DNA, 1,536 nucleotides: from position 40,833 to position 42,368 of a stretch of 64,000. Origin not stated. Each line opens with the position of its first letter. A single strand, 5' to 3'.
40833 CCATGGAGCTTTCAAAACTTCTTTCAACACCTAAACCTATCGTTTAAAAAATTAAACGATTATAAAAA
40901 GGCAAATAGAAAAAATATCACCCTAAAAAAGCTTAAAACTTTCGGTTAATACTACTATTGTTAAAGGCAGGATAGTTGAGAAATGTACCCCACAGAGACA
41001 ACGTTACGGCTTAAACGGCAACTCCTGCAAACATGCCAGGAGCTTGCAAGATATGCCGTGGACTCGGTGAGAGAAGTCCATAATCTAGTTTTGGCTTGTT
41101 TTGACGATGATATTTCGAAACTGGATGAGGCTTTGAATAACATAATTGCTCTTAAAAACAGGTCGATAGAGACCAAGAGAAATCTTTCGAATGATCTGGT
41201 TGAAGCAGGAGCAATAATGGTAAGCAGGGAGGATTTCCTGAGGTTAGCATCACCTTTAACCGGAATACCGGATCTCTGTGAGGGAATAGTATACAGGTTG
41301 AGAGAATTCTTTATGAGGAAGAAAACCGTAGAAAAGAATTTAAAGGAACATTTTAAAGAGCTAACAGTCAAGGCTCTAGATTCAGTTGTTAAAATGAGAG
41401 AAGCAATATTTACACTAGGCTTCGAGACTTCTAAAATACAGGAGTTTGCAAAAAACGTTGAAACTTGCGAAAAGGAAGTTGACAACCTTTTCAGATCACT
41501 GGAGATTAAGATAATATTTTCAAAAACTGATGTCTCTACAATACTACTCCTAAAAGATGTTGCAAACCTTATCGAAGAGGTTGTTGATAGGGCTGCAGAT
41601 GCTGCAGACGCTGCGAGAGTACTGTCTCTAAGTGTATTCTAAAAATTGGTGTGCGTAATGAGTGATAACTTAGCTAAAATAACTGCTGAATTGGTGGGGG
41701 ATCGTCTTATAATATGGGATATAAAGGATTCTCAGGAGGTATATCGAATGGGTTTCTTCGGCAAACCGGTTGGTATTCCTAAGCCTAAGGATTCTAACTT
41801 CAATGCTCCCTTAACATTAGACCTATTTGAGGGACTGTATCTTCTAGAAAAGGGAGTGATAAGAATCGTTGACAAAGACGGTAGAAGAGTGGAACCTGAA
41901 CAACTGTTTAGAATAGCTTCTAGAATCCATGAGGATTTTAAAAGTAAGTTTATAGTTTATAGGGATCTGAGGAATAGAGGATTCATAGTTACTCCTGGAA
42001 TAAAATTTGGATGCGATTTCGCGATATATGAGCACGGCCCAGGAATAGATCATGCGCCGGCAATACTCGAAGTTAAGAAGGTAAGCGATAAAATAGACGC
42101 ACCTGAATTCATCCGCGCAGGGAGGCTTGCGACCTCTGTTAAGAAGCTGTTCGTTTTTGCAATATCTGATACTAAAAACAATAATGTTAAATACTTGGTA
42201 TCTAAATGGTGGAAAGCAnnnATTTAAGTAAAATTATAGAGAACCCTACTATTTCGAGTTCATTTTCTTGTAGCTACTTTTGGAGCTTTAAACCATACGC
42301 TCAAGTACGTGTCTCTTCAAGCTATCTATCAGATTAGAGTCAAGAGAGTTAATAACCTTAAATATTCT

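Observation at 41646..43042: tRNA-Tyr carrying two introns (D-loop and anticodon loop) beside the splicing endonuclease gene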

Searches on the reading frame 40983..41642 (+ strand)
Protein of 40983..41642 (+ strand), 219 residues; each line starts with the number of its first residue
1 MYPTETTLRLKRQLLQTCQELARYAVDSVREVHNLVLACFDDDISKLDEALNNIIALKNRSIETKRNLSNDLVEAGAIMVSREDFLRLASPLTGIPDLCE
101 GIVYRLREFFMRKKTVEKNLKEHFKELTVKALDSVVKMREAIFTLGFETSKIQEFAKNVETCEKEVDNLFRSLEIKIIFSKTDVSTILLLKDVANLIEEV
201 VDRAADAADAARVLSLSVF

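Call 6: search_protein_families(library=pfam, proteins=[window:40983-41642:+])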
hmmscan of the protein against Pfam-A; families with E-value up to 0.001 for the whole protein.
window:40983-41642:+ (219 aa): 1 family
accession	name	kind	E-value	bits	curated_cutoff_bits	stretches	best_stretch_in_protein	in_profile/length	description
PF01865.21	PhoU_div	-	1.8e-14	54.1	24.4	1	15-216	10-213/214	Protein of unknown function DUF47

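Call 7: search_protein_families(library=ncbifam, proteins=[window:40983-41642:+])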
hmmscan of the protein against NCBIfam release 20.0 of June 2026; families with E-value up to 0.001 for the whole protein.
window:40983-41642:+ (219 aa): 1 family
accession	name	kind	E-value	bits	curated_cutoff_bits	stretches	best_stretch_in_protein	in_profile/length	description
TIGR00153.1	TIGR00153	hypoth_equivalog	1.4e-11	44.6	104.3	1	29-217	27-215/217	TIGR00153 family protein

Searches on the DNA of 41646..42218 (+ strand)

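Call 20: search_rna_families(sources=[L005, L007, L008, L009, L011], threshold=gathering)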
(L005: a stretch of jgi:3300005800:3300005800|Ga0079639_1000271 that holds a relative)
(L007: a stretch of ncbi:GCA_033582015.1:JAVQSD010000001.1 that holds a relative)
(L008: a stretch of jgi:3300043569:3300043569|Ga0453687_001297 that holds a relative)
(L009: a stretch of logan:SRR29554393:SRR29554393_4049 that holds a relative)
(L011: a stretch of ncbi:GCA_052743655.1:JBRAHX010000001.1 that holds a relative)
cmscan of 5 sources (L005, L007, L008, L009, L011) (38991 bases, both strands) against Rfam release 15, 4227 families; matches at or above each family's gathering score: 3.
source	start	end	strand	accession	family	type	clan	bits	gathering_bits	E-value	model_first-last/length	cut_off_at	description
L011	6282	6402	+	RF00005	tRNA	Gene; tRNA;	CL00001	52.6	29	1.2e-08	1-71/71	no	tRNA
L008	5429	5553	-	RF00005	tRNA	Gene; tRNA;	CL00001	52.2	29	1.5e-08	1-71/71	no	tRNA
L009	5559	5694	-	RF00005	tRNA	Gene; tRNA;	CL00001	49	29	1.2e-07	1-71/71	no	tRNA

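Call 57: search_rna_families(sources=[L024, L025, L026], threshold=gathering)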
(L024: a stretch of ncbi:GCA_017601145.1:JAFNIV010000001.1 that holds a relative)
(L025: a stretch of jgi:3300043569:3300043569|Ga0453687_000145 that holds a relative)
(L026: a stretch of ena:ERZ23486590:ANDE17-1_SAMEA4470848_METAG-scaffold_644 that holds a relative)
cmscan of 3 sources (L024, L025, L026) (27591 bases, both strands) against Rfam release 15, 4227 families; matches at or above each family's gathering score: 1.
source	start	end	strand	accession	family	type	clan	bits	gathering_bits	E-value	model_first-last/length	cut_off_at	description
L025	5657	5759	-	RF00005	tRNA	Gene; tRNA;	CL00001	56.7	29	6.1e-10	1-71/71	no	tRNA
